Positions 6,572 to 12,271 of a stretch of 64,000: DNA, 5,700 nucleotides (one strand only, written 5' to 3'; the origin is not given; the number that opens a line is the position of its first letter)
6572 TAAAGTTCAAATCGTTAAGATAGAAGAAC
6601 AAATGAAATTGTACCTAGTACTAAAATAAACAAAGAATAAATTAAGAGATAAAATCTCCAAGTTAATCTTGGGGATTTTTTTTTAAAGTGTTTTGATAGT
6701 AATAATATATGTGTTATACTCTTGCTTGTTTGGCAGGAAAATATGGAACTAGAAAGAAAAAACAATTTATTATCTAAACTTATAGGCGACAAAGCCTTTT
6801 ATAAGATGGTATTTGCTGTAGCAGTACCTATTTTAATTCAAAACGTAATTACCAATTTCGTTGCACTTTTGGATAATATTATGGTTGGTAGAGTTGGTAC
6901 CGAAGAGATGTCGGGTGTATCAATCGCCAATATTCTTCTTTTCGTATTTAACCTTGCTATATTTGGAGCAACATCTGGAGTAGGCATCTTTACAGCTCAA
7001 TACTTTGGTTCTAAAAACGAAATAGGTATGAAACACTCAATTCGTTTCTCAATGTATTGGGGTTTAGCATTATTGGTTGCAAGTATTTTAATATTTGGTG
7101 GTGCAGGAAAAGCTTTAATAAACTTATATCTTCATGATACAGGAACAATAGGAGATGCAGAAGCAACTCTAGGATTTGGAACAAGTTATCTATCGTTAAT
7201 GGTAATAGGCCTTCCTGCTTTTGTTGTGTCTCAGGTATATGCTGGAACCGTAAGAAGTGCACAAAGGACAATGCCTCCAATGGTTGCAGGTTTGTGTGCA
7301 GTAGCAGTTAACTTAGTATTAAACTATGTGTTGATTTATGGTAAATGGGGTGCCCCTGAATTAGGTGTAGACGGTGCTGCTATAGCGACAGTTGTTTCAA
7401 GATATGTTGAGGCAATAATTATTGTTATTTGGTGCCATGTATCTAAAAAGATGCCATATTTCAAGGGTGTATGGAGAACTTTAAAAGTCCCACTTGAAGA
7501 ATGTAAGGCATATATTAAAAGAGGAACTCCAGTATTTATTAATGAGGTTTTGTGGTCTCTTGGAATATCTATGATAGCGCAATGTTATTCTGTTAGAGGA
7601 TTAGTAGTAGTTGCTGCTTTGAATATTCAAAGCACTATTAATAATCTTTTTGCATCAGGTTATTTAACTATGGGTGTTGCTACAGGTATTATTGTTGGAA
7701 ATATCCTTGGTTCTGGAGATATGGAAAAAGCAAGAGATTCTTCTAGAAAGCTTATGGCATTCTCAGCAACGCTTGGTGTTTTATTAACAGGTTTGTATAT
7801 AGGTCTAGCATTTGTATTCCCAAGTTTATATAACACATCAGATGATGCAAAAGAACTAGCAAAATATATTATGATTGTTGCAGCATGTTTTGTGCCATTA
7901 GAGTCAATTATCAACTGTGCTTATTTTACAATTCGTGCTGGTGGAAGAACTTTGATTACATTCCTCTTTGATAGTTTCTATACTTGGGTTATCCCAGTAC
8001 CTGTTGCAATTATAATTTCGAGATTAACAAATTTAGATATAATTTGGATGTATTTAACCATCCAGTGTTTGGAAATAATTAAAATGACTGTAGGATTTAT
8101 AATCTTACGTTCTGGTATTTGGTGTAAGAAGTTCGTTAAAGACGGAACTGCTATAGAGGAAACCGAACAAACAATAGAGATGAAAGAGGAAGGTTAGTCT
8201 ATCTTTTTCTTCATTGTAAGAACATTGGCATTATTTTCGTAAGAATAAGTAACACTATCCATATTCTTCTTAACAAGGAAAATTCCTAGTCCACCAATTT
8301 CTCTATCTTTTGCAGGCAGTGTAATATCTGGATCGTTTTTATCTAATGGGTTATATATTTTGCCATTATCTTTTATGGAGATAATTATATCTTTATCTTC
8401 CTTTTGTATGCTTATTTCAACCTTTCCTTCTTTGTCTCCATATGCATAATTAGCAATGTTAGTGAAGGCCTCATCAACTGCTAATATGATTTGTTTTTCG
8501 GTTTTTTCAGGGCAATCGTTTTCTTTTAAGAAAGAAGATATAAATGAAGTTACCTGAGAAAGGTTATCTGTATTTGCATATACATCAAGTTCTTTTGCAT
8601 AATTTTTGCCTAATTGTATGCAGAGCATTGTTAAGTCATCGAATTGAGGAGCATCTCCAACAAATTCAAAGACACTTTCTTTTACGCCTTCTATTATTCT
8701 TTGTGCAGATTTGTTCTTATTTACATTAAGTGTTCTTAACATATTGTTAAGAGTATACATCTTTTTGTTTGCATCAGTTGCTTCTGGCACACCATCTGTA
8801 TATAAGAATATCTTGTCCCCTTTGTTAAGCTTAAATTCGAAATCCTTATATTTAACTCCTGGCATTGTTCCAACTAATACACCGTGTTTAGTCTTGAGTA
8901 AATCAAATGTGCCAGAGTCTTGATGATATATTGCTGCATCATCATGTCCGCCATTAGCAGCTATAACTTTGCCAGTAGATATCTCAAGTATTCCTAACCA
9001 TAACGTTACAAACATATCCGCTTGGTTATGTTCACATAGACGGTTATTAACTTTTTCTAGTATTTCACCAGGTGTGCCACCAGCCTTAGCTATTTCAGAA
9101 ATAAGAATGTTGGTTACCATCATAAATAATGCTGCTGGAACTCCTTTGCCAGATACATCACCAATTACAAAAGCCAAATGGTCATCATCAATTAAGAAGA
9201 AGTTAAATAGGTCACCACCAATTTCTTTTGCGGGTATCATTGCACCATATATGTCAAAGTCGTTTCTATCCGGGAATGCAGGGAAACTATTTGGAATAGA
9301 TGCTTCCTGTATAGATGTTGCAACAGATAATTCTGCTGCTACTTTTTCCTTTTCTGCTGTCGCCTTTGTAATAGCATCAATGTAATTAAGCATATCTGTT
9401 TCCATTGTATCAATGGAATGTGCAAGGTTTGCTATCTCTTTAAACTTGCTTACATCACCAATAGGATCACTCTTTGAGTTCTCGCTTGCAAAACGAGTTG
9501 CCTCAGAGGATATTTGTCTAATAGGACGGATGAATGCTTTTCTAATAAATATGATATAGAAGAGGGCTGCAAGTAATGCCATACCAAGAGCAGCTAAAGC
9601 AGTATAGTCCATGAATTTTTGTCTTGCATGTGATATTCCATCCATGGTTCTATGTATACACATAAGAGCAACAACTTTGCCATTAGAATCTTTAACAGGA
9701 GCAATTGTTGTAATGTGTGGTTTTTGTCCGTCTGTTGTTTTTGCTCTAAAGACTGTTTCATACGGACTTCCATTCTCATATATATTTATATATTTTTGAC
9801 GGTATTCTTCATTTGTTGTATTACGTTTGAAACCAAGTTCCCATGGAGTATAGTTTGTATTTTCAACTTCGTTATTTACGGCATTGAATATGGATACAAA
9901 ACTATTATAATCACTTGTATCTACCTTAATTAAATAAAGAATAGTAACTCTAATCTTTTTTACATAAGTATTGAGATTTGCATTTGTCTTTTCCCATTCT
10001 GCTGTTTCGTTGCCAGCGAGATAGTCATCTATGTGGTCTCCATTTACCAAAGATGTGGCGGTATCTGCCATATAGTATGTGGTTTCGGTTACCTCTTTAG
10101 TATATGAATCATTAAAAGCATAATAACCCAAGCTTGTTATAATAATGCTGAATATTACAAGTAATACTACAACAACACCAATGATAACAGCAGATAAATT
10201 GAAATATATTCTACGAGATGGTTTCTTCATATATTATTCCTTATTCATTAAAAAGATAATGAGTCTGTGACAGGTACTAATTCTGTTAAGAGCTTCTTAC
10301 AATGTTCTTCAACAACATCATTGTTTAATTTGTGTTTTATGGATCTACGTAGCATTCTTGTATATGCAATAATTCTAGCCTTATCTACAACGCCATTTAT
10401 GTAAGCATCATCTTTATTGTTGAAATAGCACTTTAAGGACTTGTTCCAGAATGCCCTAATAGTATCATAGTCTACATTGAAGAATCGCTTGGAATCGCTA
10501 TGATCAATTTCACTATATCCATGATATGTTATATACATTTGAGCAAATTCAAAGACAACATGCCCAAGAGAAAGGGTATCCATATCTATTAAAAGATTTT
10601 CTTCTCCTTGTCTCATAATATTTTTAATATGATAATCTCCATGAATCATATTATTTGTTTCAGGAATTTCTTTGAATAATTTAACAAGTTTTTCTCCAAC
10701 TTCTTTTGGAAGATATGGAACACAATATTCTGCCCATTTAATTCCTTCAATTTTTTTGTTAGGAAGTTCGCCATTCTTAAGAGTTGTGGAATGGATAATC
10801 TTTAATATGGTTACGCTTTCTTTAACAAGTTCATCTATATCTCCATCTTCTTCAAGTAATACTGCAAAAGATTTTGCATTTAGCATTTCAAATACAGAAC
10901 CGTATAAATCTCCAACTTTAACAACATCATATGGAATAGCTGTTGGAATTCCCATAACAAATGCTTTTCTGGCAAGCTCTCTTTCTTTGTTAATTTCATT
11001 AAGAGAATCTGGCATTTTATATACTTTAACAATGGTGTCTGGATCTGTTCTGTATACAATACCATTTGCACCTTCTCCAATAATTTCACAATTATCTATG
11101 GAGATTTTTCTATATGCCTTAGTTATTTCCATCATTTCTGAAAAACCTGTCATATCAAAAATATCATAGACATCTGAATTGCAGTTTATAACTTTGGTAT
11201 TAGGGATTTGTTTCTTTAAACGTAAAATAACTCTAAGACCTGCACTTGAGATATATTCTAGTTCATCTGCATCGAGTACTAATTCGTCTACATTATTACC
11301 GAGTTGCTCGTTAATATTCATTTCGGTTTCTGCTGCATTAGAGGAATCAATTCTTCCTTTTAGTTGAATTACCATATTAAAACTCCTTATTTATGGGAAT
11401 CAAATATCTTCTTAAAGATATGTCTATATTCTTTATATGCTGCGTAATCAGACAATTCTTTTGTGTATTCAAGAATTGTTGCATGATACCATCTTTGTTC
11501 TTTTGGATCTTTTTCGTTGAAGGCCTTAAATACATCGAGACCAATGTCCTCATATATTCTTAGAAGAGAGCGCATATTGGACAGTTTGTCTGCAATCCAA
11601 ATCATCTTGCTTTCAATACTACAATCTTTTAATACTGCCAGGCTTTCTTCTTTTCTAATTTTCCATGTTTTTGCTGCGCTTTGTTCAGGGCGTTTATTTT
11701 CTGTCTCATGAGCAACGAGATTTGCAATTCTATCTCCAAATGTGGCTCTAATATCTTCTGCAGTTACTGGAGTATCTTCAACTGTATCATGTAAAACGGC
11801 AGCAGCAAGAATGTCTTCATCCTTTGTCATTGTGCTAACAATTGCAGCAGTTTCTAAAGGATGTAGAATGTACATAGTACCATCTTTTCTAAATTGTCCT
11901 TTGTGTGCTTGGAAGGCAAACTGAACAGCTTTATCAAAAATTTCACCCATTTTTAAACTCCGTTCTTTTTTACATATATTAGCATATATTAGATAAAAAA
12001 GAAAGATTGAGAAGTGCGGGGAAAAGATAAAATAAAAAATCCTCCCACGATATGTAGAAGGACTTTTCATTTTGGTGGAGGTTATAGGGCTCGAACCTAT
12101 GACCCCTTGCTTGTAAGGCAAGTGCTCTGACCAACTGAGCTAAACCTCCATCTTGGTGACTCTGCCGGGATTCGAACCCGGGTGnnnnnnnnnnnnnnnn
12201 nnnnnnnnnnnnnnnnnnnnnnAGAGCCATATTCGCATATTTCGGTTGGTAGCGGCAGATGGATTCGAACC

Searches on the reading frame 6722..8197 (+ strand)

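Call 96: search_protein_families(library=pfam, proteins=[window:6722-8197:+], max_evalue=0.00001)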
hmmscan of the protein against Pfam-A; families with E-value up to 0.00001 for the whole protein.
window:6722-8197:+ (491 aa): 1 family
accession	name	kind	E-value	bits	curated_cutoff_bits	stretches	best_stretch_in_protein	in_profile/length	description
PF01554.23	MatE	-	1.8e-37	129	24.9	2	36-203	1-161/161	MatE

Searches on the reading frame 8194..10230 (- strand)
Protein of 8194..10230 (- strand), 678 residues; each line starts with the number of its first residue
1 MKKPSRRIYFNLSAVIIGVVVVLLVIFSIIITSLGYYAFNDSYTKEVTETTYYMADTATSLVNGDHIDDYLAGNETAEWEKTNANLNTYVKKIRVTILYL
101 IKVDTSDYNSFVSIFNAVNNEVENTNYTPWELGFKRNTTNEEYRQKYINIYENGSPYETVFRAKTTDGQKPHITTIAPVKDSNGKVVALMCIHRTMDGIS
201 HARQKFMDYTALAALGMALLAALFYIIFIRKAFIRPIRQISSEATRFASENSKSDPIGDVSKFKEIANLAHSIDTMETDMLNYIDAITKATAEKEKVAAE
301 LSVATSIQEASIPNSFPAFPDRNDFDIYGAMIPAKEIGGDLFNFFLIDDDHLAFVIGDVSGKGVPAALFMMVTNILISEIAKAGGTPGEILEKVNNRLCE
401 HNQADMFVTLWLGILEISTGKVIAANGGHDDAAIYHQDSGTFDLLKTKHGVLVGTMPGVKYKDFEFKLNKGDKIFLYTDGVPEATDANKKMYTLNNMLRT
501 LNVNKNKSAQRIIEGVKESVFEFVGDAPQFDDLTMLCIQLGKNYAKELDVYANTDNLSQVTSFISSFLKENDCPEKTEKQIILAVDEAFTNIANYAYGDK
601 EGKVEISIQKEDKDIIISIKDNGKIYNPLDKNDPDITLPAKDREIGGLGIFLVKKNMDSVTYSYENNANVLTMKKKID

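Call 96: search_protein_families(library=pfam, proteins=[window:8194-10230:-], max_evalue=0.00001)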
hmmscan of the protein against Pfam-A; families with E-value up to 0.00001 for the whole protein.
window:8194-10230:- (678 aa): 2 families
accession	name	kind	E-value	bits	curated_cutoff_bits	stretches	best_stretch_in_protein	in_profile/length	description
PF07228.17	SpoIIE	-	5.4e-47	160.7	25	1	348-539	1-190/192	Stage II sporulation protein E (SpoIIE)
PF13581.12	HATPase_c_2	-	1.4e-24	87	27.4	1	552-675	3-127/127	Histidine kinase-like ATPase domain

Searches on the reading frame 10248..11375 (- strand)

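Call 96: search_protein_families(library=pfam, proteins=[window:10248-11375:-], max_evalue=0.00001)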
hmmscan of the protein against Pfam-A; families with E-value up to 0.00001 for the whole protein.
window:10248-11375:- (375 aa): 3 families
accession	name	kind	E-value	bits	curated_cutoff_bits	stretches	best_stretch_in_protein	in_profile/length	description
PF01740.26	STAS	-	2.8e-12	46.8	22.6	1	1-86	11-101/106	STAS domain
PF01636.29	APH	-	2e-09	38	23.2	1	99-288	5-215/239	Phosphotransferase enzyme family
PF13466.11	STAS_2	-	5.3e-07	30.2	29.2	1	3-57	1-54/80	STAS domain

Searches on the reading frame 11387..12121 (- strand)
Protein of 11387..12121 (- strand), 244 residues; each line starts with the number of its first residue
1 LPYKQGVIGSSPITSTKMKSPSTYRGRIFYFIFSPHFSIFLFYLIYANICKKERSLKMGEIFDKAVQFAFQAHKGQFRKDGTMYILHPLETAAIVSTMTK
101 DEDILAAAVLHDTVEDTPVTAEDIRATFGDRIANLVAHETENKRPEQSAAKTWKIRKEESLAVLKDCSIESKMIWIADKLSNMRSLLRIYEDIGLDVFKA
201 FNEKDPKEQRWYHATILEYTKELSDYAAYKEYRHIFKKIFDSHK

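Call 96: search_protein_families(library=pfam, proteins=[window:11387-12121:-], max_evalue=0.00001)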
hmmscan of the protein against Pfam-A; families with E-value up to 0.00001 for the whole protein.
window:11387-12121:- (244 aa): 2 families
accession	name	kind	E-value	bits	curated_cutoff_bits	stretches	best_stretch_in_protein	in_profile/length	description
PF13328.12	HD_4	-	3.2e-22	79.4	27.2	1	65-186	1-127/156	HD domain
PF01966.28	HD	-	2e-07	31.7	22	1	85-183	2-116/116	HD domain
